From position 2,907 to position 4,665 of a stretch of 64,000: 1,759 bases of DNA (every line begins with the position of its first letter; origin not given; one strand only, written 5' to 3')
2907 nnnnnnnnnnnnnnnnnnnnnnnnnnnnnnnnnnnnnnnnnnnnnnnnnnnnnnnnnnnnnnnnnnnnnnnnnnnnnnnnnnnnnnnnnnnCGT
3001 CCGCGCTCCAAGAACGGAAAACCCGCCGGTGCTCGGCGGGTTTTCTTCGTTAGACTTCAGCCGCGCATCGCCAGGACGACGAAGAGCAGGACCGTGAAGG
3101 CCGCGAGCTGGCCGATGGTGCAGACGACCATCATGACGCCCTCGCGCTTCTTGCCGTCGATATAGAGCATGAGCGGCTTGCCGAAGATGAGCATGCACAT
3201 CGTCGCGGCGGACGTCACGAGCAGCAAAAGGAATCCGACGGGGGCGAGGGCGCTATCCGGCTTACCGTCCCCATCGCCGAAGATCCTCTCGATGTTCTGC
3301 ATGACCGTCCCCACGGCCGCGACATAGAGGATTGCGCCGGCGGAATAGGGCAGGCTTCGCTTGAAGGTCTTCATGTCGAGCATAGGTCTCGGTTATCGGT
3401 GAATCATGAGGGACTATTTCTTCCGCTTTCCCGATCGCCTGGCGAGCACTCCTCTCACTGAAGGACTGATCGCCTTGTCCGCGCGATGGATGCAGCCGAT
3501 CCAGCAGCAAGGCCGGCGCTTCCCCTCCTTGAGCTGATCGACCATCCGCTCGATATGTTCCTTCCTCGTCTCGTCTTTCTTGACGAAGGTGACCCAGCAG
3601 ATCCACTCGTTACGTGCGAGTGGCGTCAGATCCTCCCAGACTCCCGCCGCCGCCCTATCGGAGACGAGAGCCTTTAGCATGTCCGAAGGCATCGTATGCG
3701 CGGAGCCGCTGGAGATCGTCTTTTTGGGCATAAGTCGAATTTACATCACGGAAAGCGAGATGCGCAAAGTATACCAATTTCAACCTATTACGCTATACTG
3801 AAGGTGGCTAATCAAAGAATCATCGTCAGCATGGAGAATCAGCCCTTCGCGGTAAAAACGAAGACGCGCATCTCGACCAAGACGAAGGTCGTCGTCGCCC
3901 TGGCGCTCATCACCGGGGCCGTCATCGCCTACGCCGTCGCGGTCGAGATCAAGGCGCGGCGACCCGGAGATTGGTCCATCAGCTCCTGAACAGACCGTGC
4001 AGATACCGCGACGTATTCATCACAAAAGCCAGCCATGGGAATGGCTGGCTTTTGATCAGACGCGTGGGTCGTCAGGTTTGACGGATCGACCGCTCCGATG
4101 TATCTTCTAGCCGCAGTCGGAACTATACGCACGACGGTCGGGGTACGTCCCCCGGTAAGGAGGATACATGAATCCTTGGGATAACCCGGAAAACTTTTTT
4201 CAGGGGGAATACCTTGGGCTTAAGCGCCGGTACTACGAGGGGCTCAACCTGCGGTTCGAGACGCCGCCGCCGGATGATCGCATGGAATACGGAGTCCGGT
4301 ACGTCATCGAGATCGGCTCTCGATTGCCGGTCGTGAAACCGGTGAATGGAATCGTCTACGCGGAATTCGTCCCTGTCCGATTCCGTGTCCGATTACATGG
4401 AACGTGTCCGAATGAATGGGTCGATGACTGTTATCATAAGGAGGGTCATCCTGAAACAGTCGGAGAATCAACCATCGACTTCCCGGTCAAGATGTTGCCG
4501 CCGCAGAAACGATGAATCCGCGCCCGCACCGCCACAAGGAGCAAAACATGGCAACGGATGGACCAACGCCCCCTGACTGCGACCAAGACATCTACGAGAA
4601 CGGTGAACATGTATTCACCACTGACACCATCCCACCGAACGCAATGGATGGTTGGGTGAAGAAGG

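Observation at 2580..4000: Three paralogous 50-54-aa 'MENQP' single-TM mini-proteins flanking a YdeI/OmdA gene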

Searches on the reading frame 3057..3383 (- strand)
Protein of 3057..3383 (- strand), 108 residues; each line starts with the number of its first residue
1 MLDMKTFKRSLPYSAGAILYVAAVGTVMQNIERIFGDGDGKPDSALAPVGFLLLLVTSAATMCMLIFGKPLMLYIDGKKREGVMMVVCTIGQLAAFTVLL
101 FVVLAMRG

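Call 9: search_protein_families(library=pfam, proteins=[window:3057-3383:-], max_evalue=1)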
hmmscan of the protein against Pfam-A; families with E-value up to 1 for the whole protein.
window:3057-3383:- (108 aa): 1 family
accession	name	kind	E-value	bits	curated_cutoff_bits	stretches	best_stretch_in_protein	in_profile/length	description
PF20377.3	DUF6672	-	0.44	10.7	24.3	0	51-81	15-43/152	Family of unknown function (DUF6672)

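Call 29: search_protein_families(library=ncbifam, proteins=[window:3057-3383:-], max_evalue=1)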
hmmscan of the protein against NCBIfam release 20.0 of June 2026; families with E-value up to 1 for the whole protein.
window:3057-3383:- (108 aa): 0 families

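Call 30: search_protein_families(library=padloc, proteins=[window:3057-3383:-], max_evalue=1)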
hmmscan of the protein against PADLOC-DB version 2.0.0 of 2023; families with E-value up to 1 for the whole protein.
window:3057-3383:- (108 aa): 0 families

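Call 31: search_protein_families(library=phrogs, proteins=[window:3057-3383:-], max_evalue=1)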
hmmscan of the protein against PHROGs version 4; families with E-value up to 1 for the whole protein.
window:3057-3383:- (108 aa): 1 family
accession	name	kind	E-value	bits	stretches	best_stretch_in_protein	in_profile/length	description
phrog_23747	-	unknown function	0.1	13.9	1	52-103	48-96/127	-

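Call 38: find_homologous_proteins(query=window:3057-3383:-, max_evalue=0.001)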
Query window:3057-3383:- (108 aa): 55 proteins with E <= 0.001 among 82 candidates.
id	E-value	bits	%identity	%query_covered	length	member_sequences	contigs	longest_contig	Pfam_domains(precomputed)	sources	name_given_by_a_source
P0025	9.1e-62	223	100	100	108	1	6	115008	-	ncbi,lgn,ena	ncbi:MAG: hypothetical protein AAB554_00255 [Patescibacteria group bacterium]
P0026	2.3e-47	177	81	100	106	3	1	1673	-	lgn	-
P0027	7.5e-47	175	84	99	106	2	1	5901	-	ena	-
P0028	2.5e-46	174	80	100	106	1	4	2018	-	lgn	-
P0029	4.4e-46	173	82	97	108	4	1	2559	-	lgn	-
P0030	6.7e-44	166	75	100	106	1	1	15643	-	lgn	-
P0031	1.7e-43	165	81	100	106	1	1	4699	-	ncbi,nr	ncbi:MAG TPA: hypothetical protein VJ694_04865 [Patescibacteria group bacterium]|nr:hypothetical pro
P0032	4.1e-43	163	78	100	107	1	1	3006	-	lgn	-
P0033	9.6e-43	162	76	97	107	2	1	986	-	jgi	-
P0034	3.5e-41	157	71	100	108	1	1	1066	-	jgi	-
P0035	6.6e-40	153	70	100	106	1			-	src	-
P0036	1.5e-39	152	72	100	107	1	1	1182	-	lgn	-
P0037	8.3e-39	150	69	100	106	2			-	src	-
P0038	9.3e-39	149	73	98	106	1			-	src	-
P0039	1.2e-38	149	74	94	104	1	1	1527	-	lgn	-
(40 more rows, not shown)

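Call 39: find_encoding_contigs(protein=P0027, flank=5000, max_places=2)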
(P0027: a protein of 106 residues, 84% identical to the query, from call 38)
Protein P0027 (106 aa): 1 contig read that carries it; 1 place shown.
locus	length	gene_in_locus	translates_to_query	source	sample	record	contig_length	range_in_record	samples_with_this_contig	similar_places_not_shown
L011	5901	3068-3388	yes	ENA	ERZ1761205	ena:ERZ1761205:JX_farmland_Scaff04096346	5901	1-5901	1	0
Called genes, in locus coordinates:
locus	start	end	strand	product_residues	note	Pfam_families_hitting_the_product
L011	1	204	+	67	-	?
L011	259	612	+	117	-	-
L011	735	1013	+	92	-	PF13376:OmdA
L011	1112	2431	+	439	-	PF19077:Big_13 (faint), PF00041:fn3 (faint), PF17425:Arylsulfotran_N (faint), PF25059:FN3_DSCAM-DSCAML_C (faint), PF16656:Pur_ac_phosph_N (weak)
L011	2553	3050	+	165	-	PF01625:PMSR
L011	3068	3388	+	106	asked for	-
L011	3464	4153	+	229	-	PF01471:PG_binding_1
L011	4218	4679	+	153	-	PF06983:3-dmu-9_3-mt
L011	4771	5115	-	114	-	PF01521:Fe-S_biosyn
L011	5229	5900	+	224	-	?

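Call 40: find_encoding_contigs(protein=P0030, flank=5000, max_places=2)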
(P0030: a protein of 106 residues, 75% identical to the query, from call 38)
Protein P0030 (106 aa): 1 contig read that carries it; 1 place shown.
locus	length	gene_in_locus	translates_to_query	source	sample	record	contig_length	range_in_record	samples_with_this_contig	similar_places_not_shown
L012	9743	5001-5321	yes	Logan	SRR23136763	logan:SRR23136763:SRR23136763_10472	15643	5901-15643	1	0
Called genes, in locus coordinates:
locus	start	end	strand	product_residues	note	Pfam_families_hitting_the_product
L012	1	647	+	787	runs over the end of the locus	PF01522:Polysacc_deac_1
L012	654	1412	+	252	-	PF00483:NTP_transferase, PF01128:IspD, PF02348:CTP_transf_3, PF12804:NTP_transf_3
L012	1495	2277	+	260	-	PF00535:Glycos_transf_2, PF13641:Glyco_tranf_2_3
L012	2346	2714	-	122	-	PF09339:HTH_IclR (faint), PF01022:HTH_5, PF01047:MarR, PF12802:MarR_2 (weak), PF12840:HTH_20, PF13412:HTH_24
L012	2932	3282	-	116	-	PF12840:HTH_20 (weak), PF12802:MarR_2 (weak), PF13412:HTH_24 (weak)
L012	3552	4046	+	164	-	PF11188:DUF2975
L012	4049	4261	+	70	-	PF13443:HTH_26, PF01381:HTH_3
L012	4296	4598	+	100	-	PF13376:OmdA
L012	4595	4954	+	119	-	PF09966:DUF2200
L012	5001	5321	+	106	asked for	-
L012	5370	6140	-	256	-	PF14023:Bestrophin-like (weak)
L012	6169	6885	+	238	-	-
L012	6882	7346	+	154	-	PF00583:Acetyltransf_1, PF13673:Acetyltransf_10 (weak), PF13508:Acetyltransf_7, PF08445:FR47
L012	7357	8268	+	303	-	PF06983:3-dmu-9_3-mt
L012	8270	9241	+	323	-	PF01699:Na_Ca_ex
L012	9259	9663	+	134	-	PF00903:Glyoxalase (weak), PF22677:Ble-like_N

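Call 41: find_encoding_contigs(protein=P0031, flank=5000, max_places=2)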
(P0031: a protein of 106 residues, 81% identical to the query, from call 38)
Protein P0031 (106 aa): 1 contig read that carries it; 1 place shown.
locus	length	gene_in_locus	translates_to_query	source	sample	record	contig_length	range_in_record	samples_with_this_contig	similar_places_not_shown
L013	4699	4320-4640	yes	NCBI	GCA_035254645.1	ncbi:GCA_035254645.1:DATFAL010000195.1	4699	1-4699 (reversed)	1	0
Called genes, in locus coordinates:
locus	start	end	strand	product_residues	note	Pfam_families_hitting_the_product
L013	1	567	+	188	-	PF02517:Rce1-like (weak)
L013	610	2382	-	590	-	PF13205:Big_5 (weak)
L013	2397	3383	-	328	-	PF00962:A_deaminase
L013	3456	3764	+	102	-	-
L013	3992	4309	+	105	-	PF13376:OmdA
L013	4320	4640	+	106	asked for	-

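Call 42: find_encoding_contigs(protein=P0029, flank=5000, max_places=2)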
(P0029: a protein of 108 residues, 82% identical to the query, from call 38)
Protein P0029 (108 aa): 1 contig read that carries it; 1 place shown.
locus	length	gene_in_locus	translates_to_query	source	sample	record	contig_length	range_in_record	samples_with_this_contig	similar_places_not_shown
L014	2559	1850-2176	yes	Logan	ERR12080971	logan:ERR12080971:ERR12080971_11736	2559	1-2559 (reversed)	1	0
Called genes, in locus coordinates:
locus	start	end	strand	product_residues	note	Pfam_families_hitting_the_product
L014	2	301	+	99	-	?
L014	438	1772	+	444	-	PF03600:CitMHS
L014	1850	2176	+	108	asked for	-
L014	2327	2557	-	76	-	?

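Call 56: find_related_loci(query=A6, collection=genome_contigs, flank=8000)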
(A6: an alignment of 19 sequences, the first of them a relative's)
Query A6 (108 aa) in genome_contigs; peptide patterns used: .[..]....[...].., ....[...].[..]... (x = any residue, [..] = any of these).
58 stretches matched a pattern; 39 encode a relative of the query (tblastn E <= 1e-3); 39 distinct loci.
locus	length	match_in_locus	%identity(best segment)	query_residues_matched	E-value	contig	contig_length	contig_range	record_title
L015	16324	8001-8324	81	1-108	4e-51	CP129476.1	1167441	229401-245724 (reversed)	MAG: Patescibacteria group bacterium isolate cMAG.20 chromosome, complete genome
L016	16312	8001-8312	73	1-105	5e-46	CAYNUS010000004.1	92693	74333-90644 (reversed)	MAG TPA_asm: uncultured Gammaproteobacteria bacterium isolate SRP239054_co1_192 genome assembly, contig: NODE_129_length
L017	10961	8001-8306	64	1-105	6e-40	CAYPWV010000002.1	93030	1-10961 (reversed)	MAG TPA_asm: uncultured Gammaproteobacteria bacterium isolate SRP342105_co1_259 genome assembly, contig: NODE_285_length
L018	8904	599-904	66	1-105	2e-38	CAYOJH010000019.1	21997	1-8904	MAG TPA_asm: uncultured Gammaproteobacteria bacterium isolate SRP193066_co2_65 genome assembly, contig: NODE_1250_length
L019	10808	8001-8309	65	1-106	2e-38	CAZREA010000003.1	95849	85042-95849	MAG TPA_asm: uncultured Gammaproteobacteria bacterium isolate SRP342105_co2_22 genome assembly, contig: NODE_183_length_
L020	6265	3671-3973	64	1-104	7e-37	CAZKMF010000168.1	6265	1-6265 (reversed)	MAG TPA_asm: uncultured Gammaproteobacteria bacterium isolate SRP135725_co2_84 genome assembly, contig: k141_2582340, wh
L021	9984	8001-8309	58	1-106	8e-36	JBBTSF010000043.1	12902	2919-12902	MAG: Patescibacteria group bacterium isolate H43-bin239_1 H43_bin239_1_000000000043, whole genome shotgun sequence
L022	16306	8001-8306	61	1-105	9e-34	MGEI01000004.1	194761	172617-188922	MAG: Candidatus Uhrbacteria bacterium RIFCSPLOWO2_01_FULL_47_17 rifcsplowo2_01_scaffold_61, whole genome shotgun sequenc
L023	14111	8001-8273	62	1-94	1e-29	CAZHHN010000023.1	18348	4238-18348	MAG TPA_asm: uncultured Gammaproteobacteria bacterium isolate SRP193066_co2_114 genome assembly, contig: NODE_1623_lengt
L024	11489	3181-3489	63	1-105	6e-28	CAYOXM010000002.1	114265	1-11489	MAG TPA_asm: uncultured Gammaproteobacteria bacterium isolate SRP237561_co1_396 genome assembly, contig: NODE_208_length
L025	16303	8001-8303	60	1-104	5e-28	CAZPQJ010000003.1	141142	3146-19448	MAG TPA_asm: uncultured Gammaproteobacteria bacterium isolate SRP342105_co1_419 genome assembly, contig: NODE_136_length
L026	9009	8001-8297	52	8-108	2e-26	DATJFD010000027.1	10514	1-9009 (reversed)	MAG TPA_asm: Candidatus Binatia bacterium isolate SMAG_U15450 k141_1025395, whole genome shotgun sequence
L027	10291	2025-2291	55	1-92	2e-21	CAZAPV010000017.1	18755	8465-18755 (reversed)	MAG TPA_asm: uncultured Gammaproteobacteria bacterium isolate SRP193066_co2_451 genome assembly, contig: NODE_1574_lengt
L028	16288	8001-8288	43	8-105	1e-18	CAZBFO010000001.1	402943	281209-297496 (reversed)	MAG TPA_asm: uncultured Gammaproteobacteria bacterium isolate binchicken_co185_196 genome assembly, contig: NODE_18_leng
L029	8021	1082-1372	41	5-104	1e-18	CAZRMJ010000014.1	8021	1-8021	MAG TPA_asm: Candidatus Woesearchaeota archaeon isolate SRP342105_co2_376 genome assembly, contig: NODE_9895_length_8021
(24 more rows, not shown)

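Call 68: predict_structure(alignment_id=A6)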
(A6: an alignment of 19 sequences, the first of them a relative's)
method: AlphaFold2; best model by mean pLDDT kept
length: 108 residues; sequences in the alignment: 19
mean_pLDDT: 77.1   pTM: 0.56
mean pLDDT of the five models: 77.1, 73.3, 71.0, 68.2, 61.5
residues with pLDDT >= 90: 0; 70-90: 88; 50-70: 18; < 50: 2
segments of 3 or more residues with pLDDT < 50: none
pLDDT, mean of each block of 10 residues (from residue 1): 71 78 79 61 65 82 82 86 83 82 80
secondary structure, 60 per line:
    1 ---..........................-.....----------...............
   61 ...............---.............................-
elements in order: H4-29 H31-35 H46-75 H79-107

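Call 78: find_encoding_contigs(protein=P0032, flank=3000, max_places=3)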
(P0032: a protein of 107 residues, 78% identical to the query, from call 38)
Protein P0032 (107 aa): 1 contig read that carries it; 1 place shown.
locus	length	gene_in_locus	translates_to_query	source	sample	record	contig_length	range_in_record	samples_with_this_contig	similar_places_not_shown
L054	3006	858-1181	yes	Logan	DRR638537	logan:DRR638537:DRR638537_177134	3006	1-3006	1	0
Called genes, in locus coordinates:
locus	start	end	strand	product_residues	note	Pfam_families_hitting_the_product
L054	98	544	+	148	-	PF10604:Polyketide_cyc2 (weak), PF03364:Polyketide_cyc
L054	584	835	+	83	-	PF13376:OmdA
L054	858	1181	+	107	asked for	-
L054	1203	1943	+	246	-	PF21827:New_glue (weak)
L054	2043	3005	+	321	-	?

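Call 79: find_encoding_contigs(protein=P0028, flank=3000, max_places=4)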
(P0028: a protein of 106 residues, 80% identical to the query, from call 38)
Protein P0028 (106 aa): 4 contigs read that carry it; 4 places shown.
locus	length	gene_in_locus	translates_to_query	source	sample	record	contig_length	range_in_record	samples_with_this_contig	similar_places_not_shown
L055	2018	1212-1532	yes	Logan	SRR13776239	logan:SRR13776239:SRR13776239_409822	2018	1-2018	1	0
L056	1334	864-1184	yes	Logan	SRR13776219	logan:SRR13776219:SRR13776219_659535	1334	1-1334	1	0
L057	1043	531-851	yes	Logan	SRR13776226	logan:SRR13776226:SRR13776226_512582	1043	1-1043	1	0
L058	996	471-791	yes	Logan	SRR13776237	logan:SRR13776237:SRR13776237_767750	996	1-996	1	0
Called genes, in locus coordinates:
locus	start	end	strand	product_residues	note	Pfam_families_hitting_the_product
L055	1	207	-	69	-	?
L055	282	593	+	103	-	-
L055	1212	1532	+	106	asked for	-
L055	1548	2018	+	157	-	?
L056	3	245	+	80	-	?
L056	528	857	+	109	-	PF13376:OmdA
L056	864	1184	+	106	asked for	-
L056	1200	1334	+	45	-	?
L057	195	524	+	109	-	PF13376:OmdA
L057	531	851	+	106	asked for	-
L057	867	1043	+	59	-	?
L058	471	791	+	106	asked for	-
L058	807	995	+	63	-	?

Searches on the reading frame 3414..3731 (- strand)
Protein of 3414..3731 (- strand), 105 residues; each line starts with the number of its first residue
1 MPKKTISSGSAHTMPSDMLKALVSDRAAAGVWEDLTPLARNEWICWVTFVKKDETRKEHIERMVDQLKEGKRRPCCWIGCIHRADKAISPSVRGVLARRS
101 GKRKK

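Call 9: search_protein_families(library=pfam, proteins=[window:3414-3731:-], max_evalue=1)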
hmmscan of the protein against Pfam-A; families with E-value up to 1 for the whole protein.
window:3414-3731:- (105 aa): 1 family
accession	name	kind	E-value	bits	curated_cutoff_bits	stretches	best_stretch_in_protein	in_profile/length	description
PF13376.11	OmdA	-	3.1e-16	59.5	25.6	1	13-70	3-60/60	Bacteriocin-protection, YdeI or OmpD-Associated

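Call 29: search_protein_families(library=ncbifam, proteins=[window:3414-3731:-], max_evalue=1)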
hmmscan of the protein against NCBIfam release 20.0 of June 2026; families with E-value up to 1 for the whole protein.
window:3414-3731:- (105 aa): 0 families

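Call 30: search_protein_families(library=padloc, proteins=[window:3414-3731:-], max_evalue=1)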
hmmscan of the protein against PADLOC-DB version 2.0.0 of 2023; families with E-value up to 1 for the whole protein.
window:3414-3731:- (105 aa): 0 families

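Call 31: search_protein_families(library=phrogs, proteins=[window:3414-3731:-], max_evalue=1)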
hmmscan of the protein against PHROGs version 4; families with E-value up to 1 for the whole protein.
window:3414-3731:- (105 aa): 1 family
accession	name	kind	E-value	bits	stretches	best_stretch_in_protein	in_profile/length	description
phrog_23101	-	unknown function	0.085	13.1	1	46-87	185-225/257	-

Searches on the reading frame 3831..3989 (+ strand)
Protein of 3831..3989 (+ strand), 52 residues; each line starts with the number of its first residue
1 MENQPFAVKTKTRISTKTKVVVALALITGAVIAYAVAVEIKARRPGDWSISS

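Call 9: search_protein_families(library=pfam, proteins=[window:3831-3989:+], max_evalue=1)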
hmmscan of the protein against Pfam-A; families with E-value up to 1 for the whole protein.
window:3831-3989:+ (52 aa): 2 families
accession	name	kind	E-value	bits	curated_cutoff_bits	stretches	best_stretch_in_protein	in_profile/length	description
PF04744.17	Monooxygenase_B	-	0.012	15.3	22.7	1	5-50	63-105/380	Monooxygenase subunit B protein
PF13807.11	GNVR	-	0.079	13.3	27.7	1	7-37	47-77/82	G-rich domain on putative tyrosine kinase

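Call 10: find_homologous_proteins(query=window:3831-3989:+, max_evalue=10)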
Query window:3831-3989:+ (52 aa): 1 proteins with E <= 10 among 1 candidates.
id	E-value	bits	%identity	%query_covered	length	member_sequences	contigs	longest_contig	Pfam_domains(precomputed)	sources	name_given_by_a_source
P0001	5.9e-10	56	79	56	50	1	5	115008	-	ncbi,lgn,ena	ncbi:MAG: hypothetical protein AAB554_00245 [Patescibacteria group bacterium]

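Call 12: find_encoding_contigs(protein=P0001, flank=10000, max_places=10)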
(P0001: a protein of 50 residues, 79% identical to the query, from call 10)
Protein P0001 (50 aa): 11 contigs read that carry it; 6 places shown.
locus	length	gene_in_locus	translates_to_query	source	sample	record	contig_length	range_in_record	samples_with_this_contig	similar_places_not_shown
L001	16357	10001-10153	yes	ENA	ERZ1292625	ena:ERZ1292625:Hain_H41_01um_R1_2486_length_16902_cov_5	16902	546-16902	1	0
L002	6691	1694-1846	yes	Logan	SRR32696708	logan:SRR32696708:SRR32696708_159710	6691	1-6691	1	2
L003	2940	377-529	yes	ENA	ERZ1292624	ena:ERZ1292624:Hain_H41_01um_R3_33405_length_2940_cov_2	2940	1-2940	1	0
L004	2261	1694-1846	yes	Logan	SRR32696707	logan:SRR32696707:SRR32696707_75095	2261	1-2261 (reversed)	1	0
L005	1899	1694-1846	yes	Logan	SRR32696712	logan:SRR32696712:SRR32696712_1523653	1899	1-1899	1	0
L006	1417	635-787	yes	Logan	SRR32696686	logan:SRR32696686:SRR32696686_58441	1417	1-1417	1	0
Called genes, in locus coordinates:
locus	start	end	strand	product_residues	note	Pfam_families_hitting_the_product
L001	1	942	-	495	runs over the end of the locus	?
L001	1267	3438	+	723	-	-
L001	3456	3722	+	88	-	-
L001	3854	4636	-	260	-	-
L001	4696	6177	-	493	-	PF00270:DEAD, PF00271:Helicase_C, PF16124:RecQ_Zn_bind, PF00570:HRDC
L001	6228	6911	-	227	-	-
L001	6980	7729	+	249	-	-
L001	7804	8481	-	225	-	PF23477:zf_Tbcl_2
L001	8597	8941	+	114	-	PF01521:Fe-S_biosyn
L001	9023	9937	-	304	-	-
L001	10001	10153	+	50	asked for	-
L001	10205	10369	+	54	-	-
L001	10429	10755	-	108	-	-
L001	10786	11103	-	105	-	PF13376:OmdA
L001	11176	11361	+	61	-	-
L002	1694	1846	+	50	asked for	-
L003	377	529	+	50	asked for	-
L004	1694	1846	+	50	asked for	-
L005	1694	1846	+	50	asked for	-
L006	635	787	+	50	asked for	-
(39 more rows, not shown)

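Call 29: search_protein_families(library=ncbifam, proteins=[window:3831-3989:+], max_evalue=1)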
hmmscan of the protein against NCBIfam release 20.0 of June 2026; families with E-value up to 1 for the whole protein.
window:3831-3989:+ (52 aa): 0 families

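Call 30: search_protein_families(library=padloc, proteins=[window:3831-3989:+], max_evalue=1)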
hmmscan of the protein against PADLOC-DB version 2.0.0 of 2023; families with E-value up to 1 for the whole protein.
window:3831-3989:+ (52 aa): 1 family
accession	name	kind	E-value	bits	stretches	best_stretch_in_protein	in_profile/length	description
PDLC04043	PD-T4-6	-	0.021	11.9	1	5-44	296-335/452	-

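Call 31: search_protein_families(library=phrogs, proteins=[window:3831-3989:+], max_evalue=1)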
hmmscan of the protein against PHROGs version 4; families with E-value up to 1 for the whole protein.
window:3831-3989:+ (52 aa): 1 family
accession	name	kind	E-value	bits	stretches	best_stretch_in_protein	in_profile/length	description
phrog_6684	-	unknown function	0.068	14.7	1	10-43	9-42/77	-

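Call 44: search_dna_similar(query=window:3831-3986:+, collection=phages, mode=protein, max_evalue=1, max_rows=10)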
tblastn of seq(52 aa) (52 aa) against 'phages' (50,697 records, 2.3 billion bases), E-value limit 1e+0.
No match.

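Call 45: search_dna_similar(query=window:3831-3986:+, collection=plasmids, mode=protein, max_evalue=1, max_rows=10)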
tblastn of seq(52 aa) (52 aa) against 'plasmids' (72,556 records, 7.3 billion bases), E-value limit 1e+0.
No match.

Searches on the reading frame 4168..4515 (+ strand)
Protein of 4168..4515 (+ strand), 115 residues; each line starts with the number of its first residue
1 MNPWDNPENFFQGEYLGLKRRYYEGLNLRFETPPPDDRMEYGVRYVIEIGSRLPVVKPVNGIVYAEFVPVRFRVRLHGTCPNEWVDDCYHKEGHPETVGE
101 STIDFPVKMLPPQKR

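Call 9: search_protein_families(library=pfam, proteins=[window:4168-4515:+], max_evalue=1)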
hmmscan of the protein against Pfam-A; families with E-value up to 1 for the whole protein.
window:4168-4515:+ (115 aa): 1 family
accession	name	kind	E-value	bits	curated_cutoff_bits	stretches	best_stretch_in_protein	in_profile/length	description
PF19646.4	DUF6149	-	0.12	12.6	27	1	41-101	115-175/200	Family of unknown function (DUF6149)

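Call 29: search_protein_families(library=ncbifam, proteins=[window:4168-4515:+], max_evalue=1)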
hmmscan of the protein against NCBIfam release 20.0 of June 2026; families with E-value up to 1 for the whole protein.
window:4168-4515:+ (115 aa): 0 families

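Call 30: search_protein_families(library=padloc, proteins=[window:4168-4515:+], max_evalue=1)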
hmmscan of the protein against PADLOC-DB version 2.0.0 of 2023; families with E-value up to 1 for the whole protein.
window:4168-4515:+ (115 aa): 0 families

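Call 31: search_protein_families(library=phrogs, proteins=[window:4168-4515:+], max_evalue=1)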
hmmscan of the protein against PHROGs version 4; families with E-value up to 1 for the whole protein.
window:4168-4515:+ (115 aa): 0 families
